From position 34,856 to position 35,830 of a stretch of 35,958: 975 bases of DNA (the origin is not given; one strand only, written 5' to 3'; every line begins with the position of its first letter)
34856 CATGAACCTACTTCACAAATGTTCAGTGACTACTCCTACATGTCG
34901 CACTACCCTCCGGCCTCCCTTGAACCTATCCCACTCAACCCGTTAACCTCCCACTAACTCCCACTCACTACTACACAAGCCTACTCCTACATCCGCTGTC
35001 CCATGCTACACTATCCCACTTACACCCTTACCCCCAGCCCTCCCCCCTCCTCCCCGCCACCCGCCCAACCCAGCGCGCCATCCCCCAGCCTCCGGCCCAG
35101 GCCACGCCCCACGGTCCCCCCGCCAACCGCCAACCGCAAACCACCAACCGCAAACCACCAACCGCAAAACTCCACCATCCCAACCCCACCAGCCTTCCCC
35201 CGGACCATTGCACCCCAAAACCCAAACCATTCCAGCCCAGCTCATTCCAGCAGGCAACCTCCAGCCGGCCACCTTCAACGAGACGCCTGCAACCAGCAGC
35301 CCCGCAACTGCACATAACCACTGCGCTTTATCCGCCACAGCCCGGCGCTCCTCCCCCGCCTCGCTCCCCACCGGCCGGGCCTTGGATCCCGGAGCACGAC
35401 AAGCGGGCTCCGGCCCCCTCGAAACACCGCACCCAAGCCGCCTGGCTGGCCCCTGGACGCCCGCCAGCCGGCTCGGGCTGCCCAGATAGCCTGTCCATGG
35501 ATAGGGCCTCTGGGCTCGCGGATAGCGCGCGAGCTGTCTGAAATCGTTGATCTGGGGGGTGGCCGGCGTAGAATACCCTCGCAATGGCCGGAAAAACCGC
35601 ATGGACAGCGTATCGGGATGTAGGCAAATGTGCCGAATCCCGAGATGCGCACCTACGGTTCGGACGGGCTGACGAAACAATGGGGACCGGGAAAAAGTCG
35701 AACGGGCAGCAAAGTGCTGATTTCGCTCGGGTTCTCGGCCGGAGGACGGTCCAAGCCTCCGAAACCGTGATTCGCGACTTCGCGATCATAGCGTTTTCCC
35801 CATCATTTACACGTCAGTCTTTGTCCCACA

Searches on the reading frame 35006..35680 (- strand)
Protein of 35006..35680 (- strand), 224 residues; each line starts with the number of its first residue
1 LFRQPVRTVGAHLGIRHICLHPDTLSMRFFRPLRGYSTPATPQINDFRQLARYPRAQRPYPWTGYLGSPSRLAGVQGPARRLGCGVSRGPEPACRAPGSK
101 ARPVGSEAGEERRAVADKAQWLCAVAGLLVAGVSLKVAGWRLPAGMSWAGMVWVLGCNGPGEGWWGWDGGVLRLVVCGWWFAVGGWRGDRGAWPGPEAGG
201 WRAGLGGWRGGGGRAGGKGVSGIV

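Call 29: search_protein_families(library=pfam, proteins=[window:35006-35680:-], max_evalue=0.05)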
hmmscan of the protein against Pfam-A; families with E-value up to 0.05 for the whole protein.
window:35006-35680:- (224 aa): 0 families

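Call 30: search_protein_families(library=phrogs, proteins=[window:35006-35680:-], max_evalue=0.001)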
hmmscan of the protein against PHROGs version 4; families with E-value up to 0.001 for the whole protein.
window:35006-35680:- (224 aa): 0 families

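Call 84: find_encoding_contigs(protein=window:35006-35680:-, flank=10000, max_places=2)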
Protein window:35006-35680:- (224 aa): no gene with exactly this product is on record in the collection.
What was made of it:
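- Tried and rejected: Looking up the ORF at the right end of the window (35006-35680): not on record (call 84).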
